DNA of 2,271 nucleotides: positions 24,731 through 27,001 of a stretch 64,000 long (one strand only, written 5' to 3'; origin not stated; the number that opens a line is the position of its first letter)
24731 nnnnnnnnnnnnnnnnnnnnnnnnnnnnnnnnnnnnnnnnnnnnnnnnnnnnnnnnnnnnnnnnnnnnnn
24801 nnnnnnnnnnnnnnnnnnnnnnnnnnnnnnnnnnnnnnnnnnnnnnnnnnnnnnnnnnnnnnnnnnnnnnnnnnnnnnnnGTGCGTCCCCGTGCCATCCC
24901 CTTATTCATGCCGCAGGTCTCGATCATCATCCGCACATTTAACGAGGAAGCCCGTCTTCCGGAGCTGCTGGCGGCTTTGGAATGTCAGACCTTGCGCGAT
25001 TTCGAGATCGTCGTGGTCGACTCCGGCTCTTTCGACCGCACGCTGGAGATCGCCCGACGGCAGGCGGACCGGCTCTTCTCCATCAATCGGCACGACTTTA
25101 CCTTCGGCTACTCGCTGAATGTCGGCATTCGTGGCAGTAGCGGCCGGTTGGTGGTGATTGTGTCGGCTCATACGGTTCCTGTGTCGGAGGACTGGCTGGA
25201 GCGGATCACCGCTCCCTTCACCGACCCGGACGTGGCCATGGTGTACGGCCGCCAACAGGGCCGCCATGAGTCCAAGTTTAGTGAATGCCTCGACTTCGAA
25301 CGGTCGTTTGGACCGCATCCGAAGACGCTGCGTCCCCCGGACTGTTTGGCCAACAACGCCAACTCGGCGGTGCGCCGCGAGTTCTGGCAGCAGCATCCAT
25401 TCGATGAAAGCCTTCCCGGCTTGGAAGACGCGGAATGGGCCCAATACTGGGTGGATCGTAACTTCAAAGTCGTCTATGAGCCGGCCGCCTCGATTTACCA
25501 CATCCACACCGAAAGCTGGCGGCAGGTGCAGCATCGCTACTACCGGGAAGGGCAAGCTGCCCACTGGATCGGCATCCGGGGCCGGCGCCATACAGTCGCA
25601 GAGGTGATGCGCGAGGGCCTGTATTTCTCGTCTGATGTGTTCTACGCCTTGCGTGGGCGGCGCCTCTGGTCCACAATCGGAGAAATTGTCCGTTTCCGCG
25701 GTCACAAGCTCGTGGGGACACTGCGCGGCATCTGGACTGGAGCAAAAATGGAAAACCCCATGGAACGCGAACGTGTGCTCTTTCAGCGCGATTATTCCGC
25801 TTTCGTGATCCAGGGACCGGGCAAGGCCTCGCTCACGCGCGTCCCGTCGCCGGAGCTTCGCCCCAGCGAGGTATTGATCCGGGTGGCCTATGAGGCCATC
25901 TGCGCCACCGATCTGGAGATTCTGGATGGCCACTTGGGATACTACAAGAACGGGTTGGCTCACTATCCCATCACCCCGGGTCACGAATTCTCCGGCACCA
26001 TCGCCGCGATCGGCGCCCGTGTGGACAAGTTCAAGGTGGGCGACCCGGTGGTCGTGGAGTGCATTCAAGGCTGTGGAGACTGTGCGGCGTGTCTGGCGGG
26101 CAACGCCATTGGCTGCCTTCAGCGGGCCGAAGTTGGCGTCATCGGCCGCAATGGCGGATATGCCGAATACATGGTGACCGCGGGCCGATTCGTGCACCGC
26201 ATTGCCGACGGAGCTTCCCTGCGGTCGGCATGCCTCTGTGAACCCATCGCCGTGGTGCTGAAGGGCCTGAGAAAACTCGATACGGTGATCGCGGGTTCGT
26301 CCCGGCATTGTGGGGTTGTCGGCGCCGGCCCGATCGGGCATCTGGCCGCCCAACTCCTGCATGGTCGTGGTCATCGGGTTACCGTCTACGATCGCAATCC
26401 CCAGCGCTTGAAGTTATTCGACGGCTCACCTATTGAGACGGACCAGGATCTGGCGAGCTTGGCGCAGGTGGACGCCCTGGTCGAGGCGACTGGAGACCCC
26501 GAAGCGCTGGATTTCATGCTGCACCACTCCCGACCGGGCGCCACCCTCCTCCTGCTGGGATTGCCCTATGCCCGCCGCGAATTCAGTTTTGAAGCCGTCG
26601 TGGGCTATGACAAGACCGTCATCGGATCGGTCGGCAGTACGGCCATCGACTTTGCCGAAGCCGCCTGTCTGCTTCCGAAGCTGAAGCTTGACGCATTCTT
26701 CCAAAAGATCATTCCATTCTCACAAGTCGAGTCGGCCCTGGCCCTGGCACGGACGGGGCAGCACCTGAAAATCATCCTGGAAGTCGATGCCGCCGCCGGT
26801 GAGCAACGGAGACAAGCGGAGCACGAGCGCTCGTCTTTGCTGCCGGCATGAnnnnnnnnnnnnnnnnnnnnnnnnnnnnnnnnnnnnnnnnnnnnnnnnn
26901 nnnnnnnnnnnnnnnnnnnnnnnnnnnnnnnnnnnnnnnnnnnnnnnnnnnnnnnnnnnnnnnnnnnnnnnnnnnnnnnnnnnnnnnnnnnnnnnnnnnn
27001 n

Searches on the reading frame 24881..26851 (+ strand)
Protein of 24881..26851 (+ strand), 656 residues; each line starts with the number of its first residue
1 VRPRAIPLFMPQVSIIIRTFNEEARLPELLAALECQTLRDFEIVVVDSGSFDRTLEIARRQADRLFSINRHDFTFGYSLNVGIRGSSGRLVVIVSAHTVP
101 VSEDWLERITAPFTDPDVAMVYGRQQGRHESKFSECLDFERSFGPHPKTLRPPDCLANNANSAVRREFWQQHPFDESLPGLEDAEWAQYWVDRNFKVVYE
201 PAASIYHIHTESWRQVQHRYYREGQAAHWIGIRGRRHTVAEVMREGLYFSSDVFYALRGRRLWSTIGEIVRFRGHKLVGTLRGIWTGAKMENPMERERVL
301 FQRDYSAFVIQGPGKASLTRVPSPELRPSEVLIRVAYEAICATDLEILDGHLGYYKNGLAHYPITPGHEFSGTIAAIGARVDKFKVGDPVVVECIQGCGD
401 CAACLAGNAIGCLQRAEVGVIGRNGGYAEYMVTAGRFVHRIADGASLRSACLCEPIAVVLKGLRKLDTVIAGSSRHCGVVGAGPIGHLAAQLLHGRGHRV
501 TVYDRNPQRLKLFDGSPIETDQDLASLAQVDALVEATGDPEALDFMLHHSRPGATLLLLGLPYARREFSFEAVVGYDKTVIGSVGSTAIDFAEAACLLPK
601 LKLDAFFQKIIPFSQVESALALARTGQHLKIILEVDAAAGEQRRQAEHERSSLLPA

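Call 4: search_protein_families(library=pfam, proteins=[window:24881-26851:+], max_evalue=0.01)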
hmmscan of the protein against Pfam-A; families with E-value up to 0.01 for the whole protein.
window:24881-26851:+ (656 aa): 13 families
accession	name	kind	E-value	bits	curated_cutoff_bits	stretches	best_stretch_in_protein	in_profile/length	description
PF08240.17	ADH_N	-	1e-26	93.6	23.5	1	328-442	2-103/104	Alcohol dehydrogenase GroES-like domain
PF00535.33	Glycos_transf_2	-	8.7e-18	65.2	23.3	1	14-128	1-118/168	Glycosyl transferase family 2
PF13641.12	Glyco_tranf_2_3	-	4e-11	43.8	27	1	11-223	1-227/230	Glycosyltransferase like family 2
PF00107.32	ADH_zinc_N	-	5.3e-11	43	31.8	1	484-595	1-124/129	Zinc-binding dehydrogenase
PF16912.11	Glu_dehyd_C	-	2.8e-10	40.5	34.9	1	450-634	4-210/211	Glucose dehydrogenase C-terminus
PF13450.12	NAD_binding_8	-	5.2e-05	23.9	21.9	1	479-507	1-29/68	NAD(P)-binding Rossmann-like domain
PF00070.33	Pyr_redox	-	8.2e-05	23.5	22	1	478-514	3-39/82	Pyridine nucleotide-disulphide oxidoreductase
PF02737.24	3HCDH_N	-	0.00041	20.7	22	1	477-511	2-36/180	3-hydroxyacyl-CoA dehydrogenase, NAD binding domain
PF02826.25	2-Hacid_dh_C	-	0.00097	19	25.1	1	474-521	36-83/178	D-isomer specific 2-hydroxyacid dehydrogenase, NAD binding domain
PF01488.26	Shikimate_DH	-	0.0015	19.1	24.3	1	474-541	12-87/138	Shikimate / quinate 5-dehydrogenase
PF01494.25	FAD_binding_3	-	0.0017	18.1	22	1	479-513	6-40/349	FAD binding domain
PF07992.20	Pyr_redox_2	-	0.005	16.7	26.1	1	475-514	143-182/291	Pyridine nucleotide-disulphide oxidoreductase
PF02558.23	ApbA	-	0.008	16.2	22.2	0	478-512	2-35/150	Ketopantoate reductase PanE/ApbA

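Call 30: find_related_loci(query=window:24908-26851:+, collection=genome_contigs, flank=6000)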
Query window:24908-26851:+ (647 aa) in genome_contigs; peptide patterns used: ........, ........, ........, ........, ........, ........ (x = any residue, [..] = any of these).
600 stretches matched a pattern (row limit reached: there are more); 534 encode a relative of the query (tblastn E <= 1e-3); the best 80 are kept; 80 distinct loci.
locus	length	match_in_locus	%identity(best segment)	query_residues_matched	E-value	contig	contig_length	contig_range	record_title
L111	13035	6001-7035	30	286-626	5e-25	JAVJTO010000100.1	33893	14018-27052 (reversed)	MAG: Coleofasciculus sp. B1-GNL1-01 k141_51872, whole genome shotgun sequence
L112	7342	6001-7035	30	286-626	1e-24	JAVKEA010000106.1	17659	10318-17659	MAG: Coleofasciculus sp. E2-BRE-01 k141_33587, whole genome shotgun sequence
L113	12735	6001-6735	29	302-549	2e-21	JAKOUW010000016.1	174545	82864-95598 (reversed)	MAG: Chloroflexota bacterium isolate JPNG_maxbin.019 k201_353215, whole genome shotgun sequence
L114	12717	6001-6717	32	308-549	2e-21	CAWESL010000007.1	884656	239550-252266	MAG: Ignavibacteriota bacterium isolate MFD01872.bin.1.311 genome assembly, contig: contig_125022, whole genome shotgun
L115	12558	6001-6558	35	315-503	2e-21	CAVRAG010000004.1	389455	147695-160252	MAG: uncultured Nitrososphaerota archaeon isolate MFD00008.bin.2.90 genome assembly, contig: contig_29161, whole genome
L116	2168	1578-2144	33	308-503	2e-21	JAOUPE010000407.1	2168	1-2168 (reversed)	MAG: candidate division WOR-3 bacterium isolate 8_1_Oct_SF_Bin39 8_1_Oct_SF_Bin39_scaffold_74709_c1, whole genome shotgu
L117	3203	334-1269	25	309-618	4e-21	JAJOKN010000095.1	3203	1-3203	MAG: Desulfotomaculum sp. isolate MAG-1144 c_000000000290, whole genome shotgun sequence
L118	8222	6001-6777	31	304-568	7e-21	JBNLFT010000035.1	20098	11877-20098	MAG: Methylococcaceae bacterium isolate C1.bin.36.strict NODE_35_length_20098_cov_6.108336, whole genome shotgun sequenc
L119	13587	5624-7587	29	309-552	7e-21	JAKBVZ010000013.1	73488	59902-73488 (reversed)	MAG: Actinomycetes bacterium isolate TL1-4.bin29 NODE_184_length_73488_cov_12.012595, whole genome shotgun sequence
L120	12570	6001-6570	32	309-504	1e-20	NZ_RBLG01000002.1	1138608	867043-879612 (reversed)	Gillisia mitskevichiae strain DSM 19839 Ga0131140_102, whole genome shotgun sequence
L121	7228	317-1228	27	310-611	1e-20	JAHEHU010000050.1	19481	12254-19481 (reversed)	MAG: Eudoraea sp. isolate Ww469 NODE_4545_length_19481_cov_9.192097, whole genome shotgun sequence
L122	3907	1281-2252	28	295-616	1e-20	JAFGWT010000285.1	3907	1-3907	MAG: Deltaproteobacteria bacterium isolate ZodW_Metabat.284 k87_12043336, whole genome shotgun sequence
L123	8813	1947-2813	27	308-590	2e-20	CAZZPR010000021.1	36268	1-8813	MAG TPA_asm: uncultured Desulfobacteraceae bacterium isolate SRP141376_co1_353 genome assembly, contig: NODE_2718_length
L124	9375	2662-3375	29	309-549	2e-20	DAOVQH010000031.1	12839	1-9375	MAG TPA_asm: Candidatus Cloacimonadota bacterium isolate CSMAG_1570 CSMAG_1570_k141_1855407_length_12839_cov_48.0000, wh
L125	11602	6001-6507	35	308-483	3e-20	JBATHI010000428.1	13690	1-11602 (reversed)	MAG: Flavobacteriaceae bacterium isolate MFD10307_ilm_asm_bin17 k127_69275, whole genome shotgun sequence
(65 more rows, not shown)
